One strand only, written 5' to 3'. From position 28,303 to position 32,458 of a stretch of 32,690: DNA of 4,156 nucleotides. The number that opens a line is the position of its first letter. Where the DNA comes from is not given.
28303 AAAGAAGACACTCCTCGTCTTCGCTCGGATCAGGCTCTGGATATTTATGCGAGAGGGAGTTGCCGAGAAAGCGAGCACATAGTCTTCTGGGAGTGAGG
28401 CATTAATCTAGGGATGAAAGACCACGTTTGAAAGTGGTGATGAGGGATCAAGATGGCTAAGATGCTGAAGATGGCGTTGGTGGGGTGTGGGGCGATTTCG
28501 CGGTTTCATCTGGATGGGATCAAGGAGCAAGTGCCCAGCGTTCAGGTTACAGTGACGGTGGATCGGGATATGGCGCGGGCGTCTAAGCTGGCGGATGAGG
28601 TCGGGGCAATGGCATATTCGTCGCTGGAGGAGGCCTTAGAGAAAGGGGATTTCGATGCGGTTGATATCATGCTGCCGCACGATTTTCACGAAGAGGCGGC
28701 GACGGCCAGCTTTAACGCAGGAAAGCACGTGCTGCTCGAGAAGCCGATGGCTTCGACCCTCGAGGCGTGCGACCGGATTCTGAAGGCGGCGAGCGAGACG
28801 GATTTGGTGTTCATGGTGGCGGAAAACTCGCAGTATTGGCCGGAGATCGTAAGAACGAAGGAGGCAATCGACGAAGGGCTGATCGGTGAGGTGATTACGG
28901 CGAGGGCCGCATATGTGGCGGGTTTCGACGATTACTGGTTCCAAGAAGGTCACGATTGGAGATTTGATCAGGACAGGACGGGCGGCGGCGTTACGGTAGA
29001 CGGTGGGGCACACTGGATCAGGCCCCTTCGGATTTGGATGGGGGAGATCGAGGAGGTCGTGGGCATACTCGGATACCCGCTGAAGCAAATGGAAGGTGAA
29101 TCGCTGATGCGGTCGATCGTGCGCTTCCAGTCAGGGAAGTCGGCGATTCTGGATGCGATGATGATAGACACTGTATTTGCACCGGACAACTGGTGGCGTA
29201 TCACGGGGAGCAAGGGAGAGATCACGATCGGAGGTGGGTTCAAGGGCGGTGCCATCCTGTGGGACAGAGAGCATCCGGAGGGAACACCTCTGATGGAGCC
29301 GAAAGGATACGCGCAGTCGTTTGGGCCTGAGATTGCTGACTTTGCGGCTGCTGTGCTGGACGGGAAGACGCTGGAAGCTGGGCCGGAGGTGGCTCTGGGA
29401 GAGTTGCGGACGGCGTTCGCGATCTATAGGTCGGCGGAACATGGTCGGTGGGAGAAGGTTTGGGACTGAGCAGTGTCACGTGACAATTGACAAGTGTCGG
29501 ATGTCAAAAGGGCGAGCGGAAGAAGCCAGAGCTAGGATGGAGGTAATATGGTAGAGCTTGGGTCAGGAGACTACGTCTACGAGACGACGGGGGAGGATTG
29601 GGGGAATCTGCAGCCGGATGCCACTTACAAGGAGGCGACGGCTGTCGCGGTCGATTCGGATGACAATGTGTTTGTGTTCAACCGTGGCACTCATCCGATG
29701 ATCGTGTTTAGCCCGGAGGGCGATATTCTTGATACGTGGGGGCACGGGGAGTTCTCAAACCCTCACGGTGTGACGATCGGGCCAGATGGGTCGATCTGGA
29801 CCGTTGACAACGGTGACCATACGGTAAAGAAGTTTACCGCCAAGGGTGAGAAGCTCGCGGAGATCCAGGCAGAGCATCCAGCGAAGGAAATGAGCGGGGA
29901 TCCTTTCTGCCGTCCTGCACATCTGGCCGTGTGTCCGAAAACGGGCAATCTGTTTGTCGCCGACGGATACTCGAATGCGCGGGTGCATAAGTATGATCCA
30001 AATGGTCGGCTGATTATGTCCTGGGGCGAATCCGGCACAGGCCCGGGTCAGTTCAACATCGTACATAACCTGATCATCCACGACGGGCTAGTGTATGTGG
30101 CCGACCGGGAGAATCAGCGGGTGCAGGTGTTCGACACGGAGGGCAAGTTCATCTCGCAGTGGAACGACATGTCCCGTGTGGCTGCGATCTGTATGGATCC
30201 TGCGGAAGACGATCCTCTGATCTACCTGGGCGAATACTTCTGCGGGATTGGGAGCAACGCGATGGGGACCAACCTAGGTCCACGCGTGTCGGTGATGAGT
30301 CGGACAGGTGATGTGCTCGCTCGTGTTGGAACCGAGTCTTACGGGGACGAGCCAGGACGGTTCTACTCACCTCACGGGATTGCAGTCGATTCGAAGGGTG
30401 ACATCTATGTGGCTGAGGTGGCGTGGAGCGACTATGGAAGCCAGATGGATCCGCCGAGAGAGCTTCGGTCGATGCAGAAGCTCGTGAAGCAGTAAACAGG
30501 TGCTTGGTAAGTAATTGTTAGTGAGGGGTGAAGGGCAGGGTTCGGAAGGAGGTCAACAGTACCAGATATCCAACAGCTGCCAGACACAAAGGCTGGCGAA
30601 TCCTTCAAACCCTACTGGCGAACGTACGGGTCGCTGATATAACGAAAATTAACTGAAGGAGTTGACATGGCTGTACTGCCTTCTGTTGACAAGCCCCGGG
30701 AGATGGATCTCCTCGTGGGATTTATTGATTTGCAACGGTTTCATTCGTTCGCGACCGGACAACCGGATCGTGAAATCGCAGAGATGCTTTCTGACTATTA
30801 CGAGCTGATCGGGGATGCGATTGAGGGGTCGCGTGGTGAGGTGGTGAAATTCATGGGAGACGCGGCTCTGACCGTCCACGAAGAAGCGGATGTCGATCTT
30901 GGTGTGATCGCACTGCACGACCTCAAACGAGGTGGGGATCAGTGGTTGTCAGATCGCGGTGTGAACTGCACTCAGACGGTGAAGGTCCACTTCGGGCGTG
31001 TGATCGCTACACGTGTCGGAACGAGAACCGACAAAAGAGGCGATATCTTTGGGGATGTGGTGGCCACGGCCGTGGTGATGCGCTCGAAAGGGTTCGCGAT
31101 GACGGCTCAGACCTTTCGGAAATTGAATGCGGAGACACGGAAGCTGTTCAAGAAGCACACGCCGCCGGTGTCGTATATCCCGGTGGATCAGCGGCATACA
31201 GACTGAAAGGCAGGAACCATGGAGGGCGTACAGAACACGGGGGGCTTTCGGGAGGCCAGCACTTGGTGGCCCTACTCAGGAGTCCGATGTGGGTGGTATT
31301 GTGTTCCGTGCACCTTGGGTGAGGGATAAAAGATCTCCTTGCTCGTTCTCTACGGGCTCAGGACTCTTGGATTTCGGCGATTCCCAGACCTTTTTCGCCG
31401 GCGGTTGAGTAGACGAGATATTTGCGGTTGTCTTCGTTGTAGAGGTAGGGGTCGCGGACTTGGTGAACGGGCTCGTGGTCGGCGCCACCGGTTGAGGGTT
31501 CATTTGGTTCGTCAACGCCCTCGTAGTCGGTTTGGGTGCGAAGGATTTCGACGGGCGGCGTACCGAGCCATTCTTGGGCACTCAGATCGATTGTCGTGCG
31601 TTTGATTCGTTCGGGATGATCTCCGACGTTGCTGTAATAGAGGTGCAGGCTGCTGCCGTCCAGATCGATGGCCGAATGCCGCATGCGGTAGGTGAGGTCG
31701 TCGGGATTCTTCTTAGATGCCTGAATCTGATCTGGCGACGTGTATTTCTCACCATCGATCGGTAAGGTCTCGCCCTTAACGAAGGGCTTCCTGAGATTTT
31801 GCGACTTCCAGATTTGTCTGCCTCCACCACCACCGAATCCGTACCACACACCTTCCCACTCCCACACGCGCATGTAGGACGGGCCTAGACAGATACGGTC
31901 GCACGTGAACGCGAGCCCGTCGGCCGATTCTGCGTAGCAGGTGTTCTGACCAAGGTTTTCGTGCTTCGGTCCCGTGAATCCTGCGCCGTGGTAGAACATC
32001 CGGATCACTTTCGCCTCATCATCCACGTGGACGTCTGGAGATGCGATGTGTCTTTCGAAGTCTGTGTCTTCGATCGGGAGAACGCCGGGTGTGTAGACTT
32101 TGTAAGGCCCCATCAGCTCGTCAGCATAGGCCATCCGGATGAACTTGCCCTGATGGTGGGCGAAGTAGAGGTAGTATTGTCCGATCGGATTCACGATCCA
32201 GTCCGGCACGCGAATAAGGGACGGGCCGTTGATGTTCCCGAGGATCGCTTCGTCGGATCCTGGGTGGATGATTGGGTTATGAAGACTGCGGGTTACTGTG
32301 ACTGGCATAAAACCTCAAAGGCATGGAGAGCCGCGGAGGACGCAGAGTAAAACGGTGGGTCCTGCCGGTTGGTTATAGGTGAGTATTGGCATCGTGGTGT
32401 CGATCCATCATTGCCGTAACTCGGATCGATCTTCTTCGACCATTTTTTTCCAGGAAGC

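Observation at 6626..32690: Nine PhyH-family Fe(II)/2OG oxygenase genes packed into one 26-kb stretch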

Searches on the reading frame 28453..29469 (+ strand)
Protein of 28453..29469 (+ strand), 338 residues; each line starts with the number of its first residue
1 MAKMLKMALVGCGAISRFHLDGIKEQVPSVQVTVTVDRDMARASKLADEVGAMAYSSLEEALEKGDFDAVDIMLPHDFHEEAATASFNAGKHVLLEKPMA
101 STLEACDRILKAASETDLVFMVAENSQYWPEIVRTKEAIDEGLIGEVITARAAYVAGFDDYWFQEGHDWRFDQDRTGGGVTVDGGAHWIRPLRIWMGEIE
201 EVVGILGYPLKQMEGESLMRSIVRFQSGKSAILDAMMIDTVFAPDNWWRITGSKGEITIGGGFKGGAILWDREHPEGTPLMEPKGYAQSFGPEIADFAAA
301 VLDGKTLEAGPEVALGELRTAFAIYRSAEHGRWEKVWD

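Call 5: search_protein_families(library=pfam, proteins=[window:28453-29469:+], max_evalue=0.001)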
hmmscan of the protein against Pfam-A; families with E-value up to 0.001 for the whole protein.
window:28453-29469:+ (338 aa): 3 families
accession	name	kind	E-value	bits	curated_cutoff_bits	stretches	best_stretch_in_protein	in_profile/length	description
PF01408.29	GFO_IDH_MocA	-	1.2e-26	94.1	24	1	6-123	2-119/120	Oxidoreductase family, NAD-binding Rossmann fold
PF22725.1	GFO_IDH_MocA_C3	-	1.7e-17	64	27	1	134-257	3-123/124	GFO/IDH/MocA C-terminal domain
PF02894.22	GFO_IDH_MocA_C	-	6.1e-15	56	22.9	1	136-333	1-215/218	Oxidoreductase family, C-terminal alpha/beta domain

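Call 44: search_protein_families(library=ncbifam, proteins=[window:28453-29469:+], max_evalue=0.00001)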
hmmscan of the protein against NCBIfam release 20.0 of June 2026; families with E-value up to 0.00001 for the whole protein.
window:28453-29469:+ (338 aa): 9 families
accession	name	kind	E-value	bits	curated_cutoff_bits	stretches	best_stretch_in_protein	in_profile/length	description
TIGR04380.1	myo_inos_iolG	equivalog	3.5e-32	111.6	355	1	4-333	1-328/330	inositol 2-dehydrogenase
NF052479.1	LevoglcsnDh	equivalog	5.1e-28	97.8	650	1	28-205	36-211/386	levoglucosan dehydrogenase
NF041392.1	XylDh_Gfo6_Halo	equivalog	1.4e-27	96.5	350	1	4-332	16-346/350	D-xylose 1-dehydrogenase Gfo6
NF040723.1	UDP-GlcNAcDh_Arch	equivalog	7.5e-26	91.4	450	1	5-157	1-151/302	UDP-N-acetylglucosamine 3-dehydrogenase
NF052679.1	InsChiInosDhIolG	equivalog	5.5e-17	61.8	540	1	5-154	3-155/343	bifunctional inositol 2-dehydrogenase/D-chiro-inositol 1-dehydrogenase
NF008607.0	PRK11579.1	subfamily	3.6e-15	55.8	330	1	1-189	1-182/346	oxidoreductase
NF007574.0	PRK10206.1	equivalog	4.2e-10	39.2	352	1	4-151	2-150/345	oxidoreductase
NF058563.1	BT_2159_fam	equivalog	1.9e-07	30.5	650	1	6-155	2-151/350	disaccharide 3-dehydrogenase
NF009830.0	PRK13304.1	equivalog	1.1e-06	28.3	267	1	4-94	1-89/265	aspartate dehydrogenase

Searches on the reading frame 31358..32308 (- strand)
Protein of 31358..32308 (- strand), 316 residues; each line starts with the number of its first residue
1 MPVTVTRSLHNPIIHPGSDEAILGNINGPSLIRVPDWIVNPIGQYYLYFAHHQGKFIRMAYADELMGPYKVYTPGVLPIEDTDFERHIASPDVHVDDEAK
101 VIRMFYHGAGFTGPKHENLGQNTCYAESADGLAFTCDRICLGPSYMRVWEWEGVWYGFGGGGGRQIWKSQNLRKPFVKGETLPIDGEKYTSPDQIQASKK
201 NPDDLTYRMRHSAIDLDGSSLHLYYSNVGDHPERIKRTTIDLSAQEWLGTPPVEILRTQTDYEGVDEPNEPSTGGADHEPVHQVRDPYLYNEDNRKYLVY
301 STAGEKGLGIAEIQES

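Call 5: search_protein_families(library=pfam, proteins=[window:31358-32308:-], max_evalue=0.001)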
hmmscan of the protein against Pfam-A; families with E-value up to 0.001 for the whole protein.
window:31358-32308:- (316 aa): 0 families

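Call 32: find_encoding_contigs(protein=window:31358-32308:-, flank=10000, max_places=5)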
Protein window:31358-32308:- (316 aa): 12 contigs read that carry it; 5 places shown.
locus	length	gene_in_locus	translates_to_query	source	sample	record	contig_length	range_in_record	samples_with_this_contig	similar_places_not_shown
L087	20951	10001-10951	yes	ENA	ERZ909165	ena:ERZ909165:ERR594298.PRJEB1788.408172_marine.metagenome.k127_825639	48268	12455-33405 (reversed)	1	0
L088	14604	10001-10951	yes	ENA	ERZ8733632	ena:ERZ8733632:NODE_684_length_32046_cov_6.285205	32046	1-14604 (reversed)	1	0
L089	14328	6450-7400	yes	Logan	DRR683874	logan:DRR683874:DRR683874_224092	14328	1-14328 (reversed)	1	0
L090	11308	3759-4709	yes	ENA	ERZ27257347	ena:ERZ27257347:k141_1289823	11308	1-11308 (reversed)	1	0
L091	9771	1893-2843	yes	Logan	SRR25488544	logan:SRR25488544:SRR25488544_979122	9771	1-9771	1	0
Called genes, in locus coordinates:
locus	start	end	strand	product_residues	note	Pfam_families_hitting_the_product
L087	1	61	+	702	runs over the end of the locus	PF20581:DUF6785, PF20580:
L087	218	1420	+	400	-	-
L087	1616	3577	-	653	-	PF20581:DUF6785, PF20580:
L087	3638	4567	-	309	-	PF05721:PhyH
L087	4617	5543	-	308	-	-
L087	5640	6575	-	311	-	PF04616:Glyco_hydro_43 (faint)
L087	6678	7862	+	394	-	PF02746:MR_MLE_N (weak), PF13378:MR_MLE_C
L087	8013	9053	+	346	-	PF08240:ADH_N (weak), PF00107:ADH_zinc_N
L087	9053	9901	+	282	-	PF05721:PhyH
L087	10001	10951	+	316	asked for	-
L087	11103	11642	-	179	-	PF00211:Guanylate_cyc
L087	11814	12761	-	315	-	PF08450:SGL (faint), PF24684:Vgb_lyase (faint), PF06739:SBBP (faint), PF17170:DUF5128 (faint), PF01436:NHL (weak)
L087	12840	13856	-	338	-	PF01408:GFO_IDH_MocA, PF02894:GFO_IDH_MocA_C, PF22725:GFO_IDH_MocA_C3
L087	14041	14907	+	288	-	PF05721:PhyH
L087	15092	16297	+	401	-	PF07690:MFS_1, PF12832:MFS_1_like, PF07690:MFS_1 (weak)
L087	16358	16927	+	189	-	-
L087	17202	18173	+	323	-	PF03786:UxuA, PF01261:AP_endonuc_2, PF03786:UxuA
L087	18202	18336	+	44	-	-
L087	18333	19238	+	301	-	PF04616:Glyco_hydro_43, PF00251:Glyco_hydro_32N (weak)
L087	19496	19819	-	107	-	PF05336:rhaM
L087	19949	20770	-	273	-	PF05721:PhyH (faint)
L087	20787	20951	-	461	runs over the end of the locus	-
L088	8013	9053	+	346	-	PF08240:ADH_N (weak), PF00107:ADH_zinc_N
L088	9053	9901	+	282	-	PF05721:PhyH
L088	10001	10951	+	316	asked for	-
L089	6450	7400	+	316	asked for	-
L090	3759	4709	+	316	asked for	-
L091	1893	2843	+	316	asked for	-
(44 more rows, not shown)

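Call 45: search_protein_families(library=pfam, proteins=[window:31358-32308:-, L087:218-1420:+, L087:4617-5543:-, L087:1616-3577:-, L087:9053-9901:+], max_evalue=1)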
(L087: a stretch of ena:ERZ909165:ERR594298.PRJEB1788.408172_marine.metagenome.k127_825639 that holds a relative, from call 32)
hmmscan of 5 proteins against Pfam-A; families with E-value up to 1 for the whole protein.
window:31358-32308:- (316 aa): 0 families

L087:218-1420:+ (400 aa): 1 family
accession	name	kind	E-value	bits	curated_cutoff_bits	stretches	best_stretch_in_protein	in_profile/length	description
PF07676.18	PD40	-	0.58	10.6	20.9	0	309-325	4-22/38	WD40-like Beta Propeller Repeat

L087:4617-5543:- (308 aa): 1 family
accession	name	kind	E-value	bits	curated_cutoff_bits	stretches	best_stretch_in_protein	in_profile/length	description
PF05721.19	PhyH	-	0.00018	22.3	22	1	48-238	1-204/213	Phytanoyl-CoA dioxygenase (PhyH)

L087:1616-3577:- (653 aa): 2 families
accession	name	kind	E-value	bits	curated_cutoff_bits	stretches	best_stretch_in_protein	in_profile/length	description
PF20581.3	DUF6785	-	1.9e-94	317.4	25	1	12-512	1-497/498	Family of unknown function (DUF6785)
PF20580.3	DUF6784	-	3e-22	79.1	26.4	1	554-639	5-90/101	Domain of unknown function (DUF6784)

L087:9053-9901:+ (282 aa): 1 family
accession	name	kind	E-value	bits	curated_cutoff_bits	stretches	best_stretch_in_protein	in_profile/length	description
PF05721.19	PhyH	-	3.9e-17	63.7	22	1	10-213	1-211/213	Phytanoyl-CoA dioxygenase (PhyH)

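Call 56: search_solved_structures(query=window:31358-32308:-, max_evalue=10)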
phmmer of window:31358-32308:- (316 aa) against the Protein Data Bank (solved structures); distinct sequences matched with E-value up to 10: 0.
